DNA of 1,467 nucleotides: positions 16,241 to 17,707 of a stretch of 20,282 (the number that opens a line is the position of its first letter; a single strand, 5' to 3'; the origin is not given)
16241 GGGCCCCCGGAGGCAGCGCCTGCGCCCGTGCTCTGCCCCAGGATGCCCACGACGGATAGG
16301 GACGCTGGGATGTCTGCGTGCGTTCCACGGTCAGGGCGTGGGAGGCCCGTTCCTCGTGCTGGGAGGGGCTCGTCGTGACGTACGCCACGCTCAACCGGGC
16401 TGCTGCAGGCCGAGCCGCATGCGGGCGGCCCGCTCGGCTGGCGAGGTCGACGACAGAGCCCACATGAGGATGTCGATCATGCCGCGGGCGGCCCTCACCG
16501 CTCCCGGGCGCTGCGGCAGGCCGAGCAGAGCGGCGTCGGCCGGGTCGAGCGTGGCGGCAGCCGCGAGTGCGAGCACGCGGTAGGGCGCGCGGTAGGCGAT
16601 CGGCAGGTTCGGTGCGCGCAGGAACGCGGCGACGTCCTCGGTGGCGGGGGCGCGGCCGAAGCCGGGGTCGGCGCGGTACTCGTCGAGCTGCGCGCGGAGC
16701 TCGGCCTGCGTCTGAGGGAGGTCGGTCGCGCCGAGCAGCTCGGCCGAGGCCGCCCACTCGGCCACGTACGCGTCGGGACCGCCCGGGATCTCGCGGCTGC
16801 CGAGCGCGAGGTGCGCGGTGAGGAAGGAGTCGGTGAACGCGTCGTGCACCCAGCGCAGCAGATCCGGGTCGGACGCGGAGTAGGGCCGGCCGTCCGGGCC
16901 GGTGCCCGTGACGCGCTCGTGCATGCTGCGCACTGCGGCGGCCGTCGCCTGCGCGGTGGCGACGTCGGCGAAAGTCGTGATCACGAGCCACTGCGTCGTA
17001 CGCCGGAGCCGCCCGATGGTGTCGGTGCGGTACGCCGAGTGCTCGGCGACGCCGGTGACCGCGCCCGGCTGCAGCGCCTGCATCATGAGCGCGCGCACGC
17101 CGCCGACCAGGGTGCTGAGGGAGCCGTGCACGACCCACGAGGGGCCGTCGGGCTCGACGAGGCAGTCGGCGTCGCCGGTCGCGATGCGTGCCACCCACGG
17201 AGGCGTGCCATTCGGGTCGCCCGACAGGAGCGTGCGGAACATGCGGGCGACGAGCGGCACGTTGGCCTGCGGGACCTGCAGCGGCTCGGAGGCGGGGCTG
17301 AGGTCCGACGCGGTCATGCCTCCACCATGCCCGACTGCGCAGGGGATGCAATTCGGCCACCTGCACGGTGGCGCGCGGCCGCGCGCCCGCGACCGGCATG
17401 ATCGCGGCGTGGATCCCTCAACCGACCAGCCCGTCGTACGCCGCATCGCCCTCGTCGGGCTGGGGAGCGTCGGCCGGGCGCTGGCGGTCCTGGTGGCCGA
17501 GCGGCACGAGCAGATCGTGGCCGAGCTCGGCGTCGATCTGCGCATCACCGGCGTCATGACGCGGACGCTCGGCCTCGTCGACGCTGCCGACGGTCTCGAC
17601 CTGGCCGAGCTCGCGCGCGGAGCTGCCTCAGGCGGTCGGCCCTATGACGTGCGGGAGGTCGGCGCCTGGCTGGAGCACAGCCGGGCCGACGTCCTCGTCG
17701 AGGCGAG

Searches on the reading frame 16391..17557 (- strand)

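Call 40: search_protein_families(library=pfam, proteins=[window:16391-17557:-], max_evalue=0.001)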
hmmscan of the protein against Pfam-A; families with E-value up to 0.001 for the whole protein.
window:16391-17557:- (388 aa): 1 family
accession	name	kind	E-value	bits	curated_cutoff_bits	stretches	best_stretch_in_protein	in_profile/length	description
PF09995.15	MPAB_Lcp_cat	-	6.5e-47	161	23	1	141-361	1-226/231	ER-bound oxygenase mpaB/B'/Rubber oxygenase, catalytic domain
